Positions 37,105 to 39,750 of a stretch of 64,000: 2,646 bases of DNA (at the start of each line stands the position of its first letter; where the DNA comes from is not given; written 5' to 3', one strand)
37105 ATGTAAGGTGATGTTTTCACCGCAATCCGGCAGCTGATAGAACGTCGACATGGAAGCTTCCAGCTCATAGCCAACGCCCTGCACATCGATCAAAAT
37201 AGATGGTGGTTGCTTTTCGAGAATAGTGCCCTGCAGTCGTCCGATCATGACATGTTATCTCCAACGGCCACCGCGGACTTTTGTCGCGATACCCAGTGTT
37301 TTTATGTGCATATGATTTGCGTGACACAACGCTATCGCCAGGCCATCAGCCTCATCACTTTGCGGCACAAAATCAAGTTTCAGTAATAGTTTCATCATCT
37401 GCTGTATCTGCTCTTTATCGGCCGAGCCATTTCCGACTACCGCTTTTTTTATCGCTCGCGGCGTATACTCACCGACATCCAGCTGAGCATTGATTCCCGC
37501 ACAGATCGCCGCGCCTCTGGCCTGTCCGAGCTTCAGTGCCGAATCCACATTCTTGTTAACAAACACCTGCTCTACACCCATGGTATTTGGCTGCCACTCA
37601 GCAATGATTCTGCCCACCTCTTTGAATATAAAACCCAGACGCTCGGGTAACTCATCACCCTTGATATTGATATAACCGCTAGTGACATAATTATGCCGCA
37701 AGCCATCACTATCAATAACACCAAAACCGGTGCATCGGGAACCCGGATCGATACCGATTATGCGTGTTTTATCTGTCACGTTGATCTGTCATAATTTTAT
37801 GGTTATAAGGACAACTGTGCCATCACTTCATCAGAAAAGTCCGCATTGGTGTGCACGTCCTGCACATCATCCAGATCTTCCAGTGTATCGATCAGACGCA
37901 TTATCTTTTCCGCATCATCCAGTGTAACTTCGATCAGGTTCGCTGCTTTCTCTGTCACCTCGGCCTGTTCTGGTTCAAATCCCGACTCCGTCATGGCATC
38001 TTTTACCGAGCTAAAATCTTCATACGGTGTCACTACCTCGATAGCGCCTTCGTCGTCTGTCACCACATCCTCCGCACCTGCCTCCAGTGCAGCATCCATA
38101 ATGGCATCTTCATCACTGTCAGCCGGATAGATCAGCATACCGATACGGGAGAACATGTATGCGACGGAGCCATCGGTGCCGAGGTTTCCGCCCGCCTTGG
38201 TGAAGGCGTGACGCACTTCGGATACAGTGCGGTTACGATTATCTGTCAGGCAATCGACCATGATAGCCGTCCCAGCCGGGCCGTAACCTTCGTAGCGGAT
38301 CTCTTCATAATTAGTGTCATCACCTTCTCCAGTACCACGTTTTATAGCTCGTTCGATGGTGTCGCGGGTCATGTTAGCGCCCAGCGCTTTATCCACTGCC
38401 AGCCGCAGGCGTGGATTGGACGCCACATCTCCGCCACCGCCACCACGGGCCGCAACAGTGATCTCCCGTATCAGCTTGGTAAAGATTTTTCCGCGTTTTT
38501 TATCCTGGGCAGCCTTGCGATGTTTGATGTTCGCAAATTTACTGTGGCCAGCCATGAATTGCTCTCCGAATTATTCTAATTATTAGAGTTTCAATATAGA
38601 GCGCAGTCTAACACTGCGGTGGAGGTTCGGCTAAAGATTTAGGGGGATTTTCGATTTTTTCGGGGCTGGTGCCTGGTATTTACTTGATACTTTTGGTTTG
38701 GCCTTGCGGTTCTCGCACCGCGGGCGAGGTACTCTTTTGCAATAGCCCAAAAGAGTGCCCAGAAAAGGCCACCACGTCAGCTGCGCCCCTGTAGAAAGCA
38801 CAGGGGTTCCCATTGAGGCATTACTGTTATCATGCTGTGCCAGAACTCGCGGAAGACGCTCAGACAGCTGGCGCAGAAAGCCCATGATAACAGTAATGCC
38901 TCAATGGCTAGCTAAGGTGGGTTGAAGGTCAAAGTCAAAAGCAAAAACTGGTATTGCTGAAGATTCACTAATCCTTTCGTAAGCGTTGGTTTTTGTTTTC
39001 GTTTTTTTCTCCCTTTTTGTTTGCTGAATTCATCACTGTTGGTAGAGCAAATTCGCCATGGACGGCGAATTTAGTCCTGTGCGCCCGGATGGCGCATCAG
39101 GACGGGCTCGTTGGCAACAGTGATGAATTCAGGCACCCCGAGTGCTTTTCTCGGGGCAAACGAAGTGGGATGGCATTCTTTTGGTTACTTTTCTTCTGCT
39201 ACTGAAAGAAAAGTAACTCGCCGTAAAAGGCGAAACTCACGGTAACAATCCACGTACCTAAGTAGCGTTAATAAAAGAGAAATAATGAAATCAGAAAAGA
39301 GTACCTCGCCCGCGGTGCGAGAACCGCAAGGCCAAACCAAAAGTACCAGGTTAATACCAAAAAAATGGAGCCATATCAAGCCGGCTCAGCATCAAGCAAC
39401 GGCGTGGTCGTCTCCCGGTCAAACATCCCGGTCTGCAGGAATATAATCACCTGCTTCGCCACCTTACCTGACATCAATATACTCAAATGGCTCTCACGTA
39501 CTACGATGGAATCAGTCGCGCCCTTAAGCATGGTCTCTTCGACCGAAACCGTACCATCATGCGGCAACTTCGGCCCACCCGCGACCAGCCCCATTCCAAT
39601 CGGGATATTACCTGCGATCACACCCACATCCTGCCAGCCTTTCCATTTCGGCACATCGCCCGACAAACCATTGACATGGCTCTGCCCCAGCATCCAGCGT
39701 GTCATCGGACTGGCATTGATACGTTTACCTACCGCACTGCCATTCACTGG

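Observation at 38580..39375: Gene-free 0.66-kb nested-palindrome element bounded by 51-bp perfect inverted repeats, interrupting the conserved aspS-yebC-ruvCAB neighbourhood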

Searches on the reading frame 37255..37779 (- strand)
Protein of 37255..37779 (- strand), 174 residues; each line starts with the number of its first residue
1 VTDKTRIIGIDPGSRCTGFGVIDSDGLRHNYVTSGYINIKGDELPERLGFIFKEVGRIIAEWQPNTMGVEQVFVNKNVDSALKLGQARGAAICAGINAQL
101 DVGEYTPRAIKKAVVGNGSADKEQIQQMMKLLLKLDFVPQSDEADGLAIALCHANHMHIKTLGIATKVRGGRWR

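Call 9: search_protein_families(library=pfam, proteins=[window:37255-37779:-])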
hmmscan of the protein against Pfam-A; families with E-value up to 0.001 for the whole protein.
window:37255-37779:- (174 aa): 1 family
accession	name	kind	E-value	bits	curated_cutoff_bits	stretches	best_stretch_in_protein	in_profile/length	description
PF02075.23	RuvC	-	2.1e-51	174.1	22.2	1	7-153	1-148/148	Crossover junction endodeoxyribonuclease RuvC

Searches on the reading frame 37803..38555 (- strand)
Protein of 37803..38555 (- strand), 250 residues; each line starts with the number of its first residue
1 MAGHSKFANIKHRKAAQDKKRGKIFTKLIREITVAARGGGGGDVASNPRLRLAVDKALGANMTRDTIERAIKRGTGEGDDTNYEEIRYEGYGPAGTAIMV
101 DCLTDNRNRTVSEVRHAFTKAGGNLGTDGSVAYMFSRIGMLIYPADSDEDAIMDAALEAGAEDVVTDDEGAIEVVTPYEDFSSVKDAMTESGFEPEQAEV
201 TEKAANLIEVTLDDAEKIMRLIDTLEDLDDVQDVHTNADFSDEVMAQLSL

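Call 9: search_protein_families(library=pfam, proteins=[window:37803-38555:-])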
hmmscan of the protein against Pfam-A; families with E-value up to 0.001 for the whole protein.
window:37803-38555:- (250 aa): 2 families
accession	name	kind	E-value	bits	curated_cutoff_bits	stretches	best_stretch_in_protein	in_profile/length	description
PF01709.26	Transcrip_reg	-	1.6e-60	203.9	27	1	83-238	1-160/160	TACO1/YebC second and third domain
PF20772.2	TACO1_YebC_N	-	6.3e-34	116.7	36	1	5-77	1-73/73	TACO1/YebC protein N-terminal domain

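Call 20: find_encoding_contigs(protein=window:37803-38555:-, flank=4000, max_places=10)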
Protein window:37803-38555:- (250 aa): no gene with exactly this product is on record in the collection.

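Call 29: find_homologous_proteins(query=window:37803-38555:-, max_evalue=1e-60)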
Query window:37803-38555:- (250 aa): 7999 proteins with E <= 1e-60 among 8000 candidates; the best 120 are listed.
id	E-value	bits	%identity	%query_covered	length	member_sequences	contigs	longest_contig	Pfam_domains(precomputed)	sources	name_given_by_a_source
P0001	5.8e-150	515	95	100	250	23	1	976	PF01709.27,PF20772.3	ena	-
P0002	3.4e-149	513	96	100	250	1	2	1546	PF01709.27,PF20772.3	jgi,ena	-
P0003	3.9e-149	512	95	100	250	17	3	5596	PF01709.27,PF20772.3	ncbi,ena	-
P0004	8.9e-144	495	93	100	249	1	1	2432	PF01709.27,PF20772.3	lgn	-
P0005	9.8e-143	492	91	100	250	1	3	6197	PF01709.27,PF20772.3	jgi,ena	-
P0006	5.0e-142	489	90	100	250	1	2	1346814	PF01709.27,PF20772.3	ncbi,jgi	jgi:YebC/PmpR family DNA-binding regulatory protein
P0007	5.2e-142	489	90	100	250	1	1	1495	PF01709.27,PF20772.3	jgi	-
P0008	7.0e-142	489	91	100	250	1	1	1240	PF01709.27,PF20772.3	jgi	jgi:YebC/PmpR family DNA-binding regulatory protein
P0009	3.0e-141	487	90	100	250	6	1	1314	PF01709.27,PF20772.3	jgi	-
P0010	4.6e-141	486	90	100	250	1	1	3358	PF01709.27,PF20772.3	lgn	-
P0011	8.3e-141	485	90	100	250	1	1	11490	PF01709.27,PF20772.3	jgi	-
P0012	2.4e-140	484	89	100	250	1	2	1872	PF01709.27,PF20772.3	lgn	-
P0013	2.7e-140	484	90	100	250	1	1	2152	PF01709.27,PF20772.3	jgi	jgi:YebC/PmpR family DNA-binding regulatory protein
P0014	3.4e-140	483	90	100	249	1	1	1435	PF01709.27,PF20772.3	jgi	jgi:YebC/PmpR family DNA-binding regulatory protein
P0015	5.2e-140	483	89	100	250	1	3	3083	PF01709.27,PF20772.3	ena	-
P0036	1.3e-138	478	89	100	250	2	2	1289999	PF01709.27,PF20772.3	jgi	-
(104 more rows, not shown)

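Call 30: find_encoding_contigs(protein=P0003, flank=5000, max_places=4)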
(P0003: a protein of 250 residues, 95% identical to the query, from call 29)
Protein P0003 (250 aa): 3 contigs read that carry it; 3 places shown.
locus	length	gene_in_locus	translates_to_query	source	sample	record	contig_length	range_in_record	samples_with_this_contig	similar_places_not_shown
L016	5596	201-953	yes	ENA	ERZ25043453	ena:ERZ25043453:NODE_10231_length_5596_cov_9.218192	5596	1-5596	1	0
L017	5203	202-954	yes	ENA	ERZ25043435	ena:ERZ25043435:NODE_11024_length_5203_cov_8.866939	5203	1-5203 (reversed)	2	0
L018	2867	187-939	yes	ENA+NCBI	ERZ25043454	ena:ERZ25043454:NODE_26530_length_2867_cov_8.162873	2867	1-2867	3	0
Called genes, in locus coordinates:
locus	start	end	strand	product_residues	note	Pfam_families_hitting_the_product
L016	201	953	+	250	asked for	PF20772:TACO1_YebC_N, PF01709:Transcrip_reg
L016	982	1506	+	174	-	PF02075:RuvC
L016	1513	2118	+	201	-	PF01330:RuvA_N, PF00633:HHH (faint), PF14520:HHH_5, PF21176:RecR_HhH (weak), PF07499:RuvA_C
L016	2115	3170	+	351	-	PF05496:RuvB_N, PF00004:AAA, PF07728:AAA_5 (weak), PF17864:AAA_lid_4, PF05491:WHD_RuvB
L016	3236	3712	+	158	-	PF13279:4HBT_2, PF03061:4HBT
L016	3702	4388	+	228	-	PF01618:MotA_ExbB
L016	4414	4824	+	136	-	PF02472:ExbD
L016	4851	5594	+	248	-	?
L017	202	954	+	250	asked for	PF20772:TACO1_YebC_N, PF01709:Transcrip_reg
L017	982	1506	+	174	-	PF02075:RuvC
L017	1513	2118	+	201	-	PF01330:RuvA_N, PF00633:HHH (faint), PF14520:HHH_5, PF21176:RecR_HhH (weak), PF07499:RuvA_C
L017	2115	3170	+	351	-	PF05496:RuvB_N, PF00004:AAA, PF07728:AAA_5 (weak), PF17864:AAA_lid_4, PF05491:WHD_RuvB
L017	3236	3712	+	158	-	PF13279:4HBT_2, PF03061:4HBT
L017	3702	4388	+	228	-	PF01618:MotA_ExbB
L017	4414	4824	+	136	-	PF02472:ExbD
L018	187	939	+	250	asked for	PF20772:TACO1_YebC_N, PF01709:Transcrip_reg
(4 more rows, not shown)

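Call 31: find_encoding_contigs(protein=P0006, flank=6000, max_places=3)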
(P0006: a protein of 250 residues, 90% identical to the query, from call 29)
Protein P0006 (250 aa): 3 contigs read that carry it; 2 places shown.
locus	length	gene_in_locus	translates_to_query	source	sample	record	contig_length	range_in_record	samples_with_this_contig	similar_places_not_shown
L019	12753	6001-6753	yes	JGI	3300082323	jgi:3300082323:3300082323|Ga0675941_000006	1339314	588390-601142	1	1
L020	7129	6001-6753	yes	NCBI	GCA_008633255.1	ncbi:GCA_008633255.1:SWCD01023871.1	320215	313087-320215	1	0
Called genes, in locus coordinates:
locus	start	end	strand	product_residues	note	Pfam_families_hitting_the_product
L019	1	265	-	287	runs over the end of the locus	PF00106:adh_short, PF01370:Epimerase (faint), PF08659:KR (weak), PF13561:adh_short_C2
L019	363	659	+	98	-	PF09723:Zn_ribbon_8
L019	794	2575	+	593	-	PF01336:tRNA_anti-codon, PF00152:tRNA-synt_2, PF01409:tRNA-synt_2d (faint), PF02938:GAD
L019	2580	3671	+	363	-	PF02445:NadA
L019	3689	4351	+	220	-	PF12697:Abhydrolase_6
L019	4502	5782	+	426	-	PF08014:MATCAP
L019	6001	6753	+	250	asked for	PF20772:TACO1_YebC_N, PF01709:Transcrip_reg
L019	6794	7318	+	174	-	PF02075:RuvC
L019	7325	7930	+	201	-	PF01330:RuvA_N, PF00633:HHH (faint), PF14520:HHH_5, PF21176:RecR_HhH (weak), PF07499:RuvA_C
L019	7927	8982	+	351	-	PF05496:RuvB_N, PF00004:AAA, PF07728:AAA_5 (faint), PF17864:AAA_lid_4, PF05491:WHD_RuvB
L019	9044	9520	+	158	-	PF13279:4HBT_2, PF03061:4HBT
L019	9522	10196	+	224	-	PF01618:MotA_ExbB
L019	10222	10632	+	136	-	PF02472:ExbD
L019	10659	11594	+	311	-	-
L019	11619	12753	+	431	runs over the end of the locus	PF04052:TolB_N, PF23414:Beta-prop_EML_2 (weak), PF23381:Beta-prop_IFT122_1st (weak), PF07676:PD40, PF00930:DPPIV_N (weak), PF07676:PD40, PF26549:Tricorn_N, PF07676:PD40, +3 more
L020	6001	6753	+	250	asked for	PF20772:TACO1_YebC_N, PF01709:Transcrip_reg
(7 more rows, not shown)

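Call 32: find_encoding_contigs(protein=P0036, flank=6000, max_places=3)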
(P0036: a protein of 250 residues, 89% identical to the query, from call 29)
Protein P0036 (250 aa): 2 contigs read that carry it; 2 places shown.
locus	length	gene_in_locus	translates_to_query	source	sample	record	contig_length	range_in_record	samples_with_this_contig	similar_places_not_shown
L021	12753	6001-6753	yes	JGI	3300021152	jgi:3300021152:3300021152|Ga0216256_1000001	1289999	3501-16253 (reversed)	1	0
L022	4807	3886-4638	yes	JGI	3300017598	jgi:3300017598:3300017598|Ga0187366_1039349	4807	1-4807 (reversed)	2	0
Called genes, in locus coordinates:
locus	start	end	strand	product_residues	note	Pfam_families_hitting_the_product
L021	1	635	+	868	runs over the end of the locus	PF02861:Clp_N, PF23569:NBD_SMAX1 (weak), PF00004:AAA, PF17871:AAA_lid_9, PF00004:AAA, PF07724:AAA_2, PF07728:AAA_5, PF10431:ClpB_D2-small, +8 more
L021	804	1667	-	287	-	PF00106:adh_short, PF08659:KR (weak), PF13561:adh_short_C2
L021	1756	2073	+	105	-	PF09723:Zn_ribbon_8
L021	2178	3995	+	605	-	PF01336:tRNA_anti-codon, PF00152:tRNA-synt_2, PF01409:tRNA-synt_2d (faint), PF02938:GAD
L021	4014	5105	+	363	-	PF02445:NadA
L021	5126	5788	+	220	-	PF12697:Abhydrolase_6 (weak)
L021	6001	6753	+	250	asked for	PF20772:TACO1_YebC_N, PF01709:Transcrip_reg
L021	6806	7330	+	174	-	PF02075:RuvC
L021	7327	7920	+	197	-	PF01330:RuvA_N, PF00633:HHH (faint), PF14520:HHH_5, PF21176:RecR_HhH (weak), PF07499:RuvA_C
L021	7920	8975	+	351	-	PF05496:RuvB_N, PF00004:AAA, PF07728:AAA_5 (weak), PF17864:AAA_lid_4, PF05491:WHD_RuvB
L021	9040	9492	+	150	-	PF13279:4HBT_2, PF03061:4HBT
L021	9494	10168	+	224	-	PF01618:MotA_ExbB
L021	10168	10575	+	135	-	PF02472:ExbD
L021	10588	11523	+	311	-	-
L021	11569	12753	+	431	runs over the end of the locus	PF04052:TolB_N, PF26550:Tricorn_2nd, PF23381:Beta-prop_IFT122_1st (weak), PF23414:Beta-prop_EML_2 (weak), PF25174:Beta-prop_THOC3 (weak), PF07676:PD40, PF26549:Tricorn_N, PF07676:PD40, +2 more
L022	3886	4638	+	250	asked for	PF20772:TACO1_YebC_N, PF01709:Transcrip_reg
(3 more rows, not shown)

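Call 71: find_encoding_contigs(protein=P0005, flank=3000, max_places=3)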
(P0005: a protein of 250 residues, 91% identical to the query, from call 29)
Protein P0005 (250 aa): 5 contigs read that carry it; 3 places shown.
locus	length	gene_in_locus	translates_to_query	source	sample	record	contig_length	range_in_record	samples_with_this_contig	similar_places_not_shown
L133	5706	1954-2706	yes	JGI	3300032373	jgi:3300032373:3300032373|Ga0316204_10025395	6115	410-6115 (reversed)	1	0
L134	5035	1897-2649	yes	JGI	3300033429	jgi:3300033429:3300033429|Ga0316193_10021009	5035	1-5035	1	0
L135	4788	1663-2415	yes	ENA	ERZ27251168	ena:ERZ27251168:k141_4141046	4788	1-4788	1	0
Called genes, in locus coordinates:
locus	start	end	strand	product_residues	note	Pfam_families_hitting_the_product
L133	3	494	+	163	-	?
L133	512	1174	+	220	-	PF12697:Abhydrolase_6 (weak)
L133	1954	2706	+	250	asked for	PF20772:TACO1_YebC_N, PF01709:Transcrip_reg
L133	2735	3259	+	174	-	PF02075:RuvC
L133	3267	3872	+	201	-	PF01330:RuvA_N, PF00633:HHH (faint), PF14520:HHH_5, PF21176:RecR_HhH (weak), PF07499:RuvA_C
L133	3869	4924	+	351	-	PF05496:RuvB_N, PF00004:AAA, PF07728:AAA_5 (weak), PF17864:AAA_lid_4, PF05491:WHD_RuvB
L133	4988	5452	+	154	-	PF13279:4HBT_2, PF03061:4HBT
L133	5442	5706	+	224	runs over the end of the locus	?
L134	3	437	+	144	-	?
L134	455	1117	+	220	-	PF12697:Abhydrolase_6 (weak)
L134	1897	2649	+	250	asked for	PF20772:TACO1_YebC_N, PF01709:Transcrip_reg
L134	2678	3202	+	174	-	PF02075:RuvC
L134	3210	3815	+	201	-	PF01330:RuvA_N, PF00633:HHH (faint), PF14520:HHH_5, PF21176:RecR_HhH (weak), PF07499:RuvA_C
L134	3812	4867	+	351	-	PF05496:RuvB_N, PF00004:AAA, PF07728:AAA_5 (weak), PF17864:AAA_lid_4, PF05491:WHD_RuvB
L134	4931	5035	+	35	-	?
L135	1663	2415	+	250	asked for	PF20772:TACO1_YebC_N, PF01709:Transcrip_reg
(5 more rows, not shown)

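Call 72: find_encoding_contigs(protein=P0004, flank=3000, max_places=3)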
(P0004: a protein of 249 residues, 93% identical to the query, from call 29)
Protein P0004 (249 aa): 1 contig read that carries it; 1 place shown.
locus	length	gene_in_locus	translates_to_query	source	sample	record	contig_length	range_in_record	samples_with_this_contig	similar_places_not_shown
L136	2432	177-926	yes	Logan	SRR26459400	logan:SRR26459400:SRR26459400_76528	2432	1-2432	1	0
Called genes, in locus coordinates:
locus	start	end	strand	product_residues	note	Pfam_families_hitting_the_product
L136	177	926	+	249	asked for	PF20772:TACO1_YebC_N, PF01709:Transcrip_reg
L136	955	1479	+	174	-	PF02075:RuvC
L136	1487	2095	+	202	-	PF01330:RuvA_N, PF00633:HHH (faint), PF14520:HHH_5, PF21176:RecR_HhH (weak), PF07499:RuvA_C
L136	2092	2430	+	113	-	?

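Call 73: find_encoding_contigs(protein=P0002, flank=3000, max_places=3)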
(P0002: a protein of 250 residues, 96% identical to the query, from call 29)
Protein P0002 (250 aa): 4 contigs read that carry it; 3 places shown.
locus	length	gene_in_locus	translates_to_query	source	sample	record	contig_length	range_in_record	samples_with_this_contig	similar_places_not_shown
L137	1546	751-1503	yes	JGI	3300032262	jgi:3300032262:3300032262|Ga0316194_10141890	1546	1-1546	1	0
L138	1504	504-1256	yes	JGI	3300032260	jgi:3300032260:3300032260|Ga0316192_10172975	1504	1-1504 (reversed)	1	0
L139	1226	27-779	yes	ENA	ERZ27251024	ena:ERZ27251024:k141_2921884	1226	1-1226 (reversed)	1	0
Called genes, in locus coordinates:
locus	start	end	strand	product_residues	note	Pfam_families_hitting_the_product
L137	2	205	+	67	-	?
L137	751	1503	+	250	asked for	PF20772:TACO1_YebC_N, PF01709:Transcrip_reg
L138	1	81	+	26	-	?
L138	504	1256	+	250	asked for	PF20772:TACO1_YebC_N, PF01709:Transcrip_reg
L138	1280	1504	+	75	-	?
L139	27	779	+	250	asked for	PF20772:TACO1_YebC_N, PF01709:Transcrip_reg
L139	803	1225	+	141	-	?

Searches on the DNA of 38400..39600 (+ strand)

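Call 5: search_rna_families(source=window, start=38400, end=39600, threshold=evalue, max_evalue=5)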
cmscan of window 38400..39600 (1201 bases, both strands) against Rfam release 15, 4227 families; matches with E-value up to 5: 3.
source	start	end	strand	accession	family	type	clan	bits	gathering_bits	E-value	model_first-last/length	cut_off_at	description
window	39009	39147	+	RF01731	TwoAYGGAY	Cis-reg;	CL00106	70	43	2e-11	1-168/168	no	TwoAYGGAY RNA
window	38929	39019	-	RF01288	snoR31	Gene; snRNA; snoRNA; CD-box;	-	20.1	44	2.6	1-93/93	no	Small nucleolar RNA snoR31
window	39000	39071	+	RF02226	sX7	Gene; sRNA;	-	19.3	55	0.49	1-95/95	no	Xanthomonas sRNA sX7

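Call 7: search_rna_families(source=window, start=38900, end=39250, threshold=gathering, show_alignments=1)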
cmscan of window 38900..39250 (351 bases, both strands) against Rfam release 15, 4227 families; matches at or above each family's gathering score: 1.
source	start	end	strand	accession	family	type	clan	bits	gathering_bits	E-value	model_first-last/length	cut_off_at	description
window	39009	39147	+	RF01731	TwoAYGGAY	Cis-reg;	CL00106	70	43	5.8e-12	1-168/168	no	TwoAYGGAY RNA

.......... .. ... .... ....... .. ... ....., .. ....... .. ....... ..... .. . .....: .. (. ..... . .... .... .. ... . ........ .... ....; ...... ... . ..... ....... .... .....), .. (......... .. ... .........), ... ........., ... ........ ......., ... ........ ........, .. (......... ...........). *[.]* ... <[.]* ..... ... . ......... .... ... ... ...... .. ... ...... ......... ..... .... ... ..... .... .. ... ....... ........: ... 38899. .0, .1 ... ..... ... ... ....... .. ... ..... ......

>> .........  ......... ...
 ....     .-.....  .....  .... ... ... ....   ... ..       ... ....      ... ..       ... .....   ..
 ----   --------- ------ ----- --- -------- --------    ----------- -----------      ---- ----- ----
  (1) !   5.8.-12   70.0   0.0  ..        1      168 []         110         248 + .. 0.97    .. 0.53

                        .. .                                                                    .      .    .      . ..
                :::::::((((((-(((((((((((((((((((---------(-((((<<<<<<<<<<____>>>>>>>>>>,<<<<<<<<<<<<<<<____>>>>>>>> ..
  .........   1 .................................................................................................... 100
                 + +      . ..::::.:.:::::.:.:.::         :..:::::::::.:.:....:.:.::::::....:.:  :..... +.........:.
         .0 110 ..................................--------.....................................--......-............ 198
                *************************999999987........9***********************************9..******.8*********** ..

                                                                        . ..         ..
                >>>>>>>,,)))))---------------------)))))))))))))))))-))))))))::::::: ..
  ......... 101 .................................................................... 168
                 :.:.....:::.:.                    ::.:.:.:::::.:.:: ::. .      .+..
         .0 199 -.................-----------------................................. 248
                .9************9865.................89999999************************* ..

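Call 16: search_dna_similar(query=window:38600-39400:+, collection=plasmids, mode=distant, max_rows=30)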
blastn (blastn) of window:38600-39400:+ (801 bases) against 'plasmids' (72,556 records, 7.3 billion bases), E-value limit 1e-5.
No match.

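Call 17: search_dna_similar(query=window:38600-39400:+, collection=phages, mode=distant, max_rows=30)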
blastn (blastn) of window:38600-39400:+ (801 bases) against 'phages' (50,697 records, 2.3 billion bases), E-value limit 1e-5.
No match.

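Call 18: search_dna_similar(query=window:38600-39400:+, collection=ecoli_genomes, mode=distant, max_rows=30)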
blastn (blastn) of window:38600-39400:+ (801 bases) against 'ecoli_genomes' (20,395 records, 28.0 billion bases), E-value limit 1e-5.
No match.
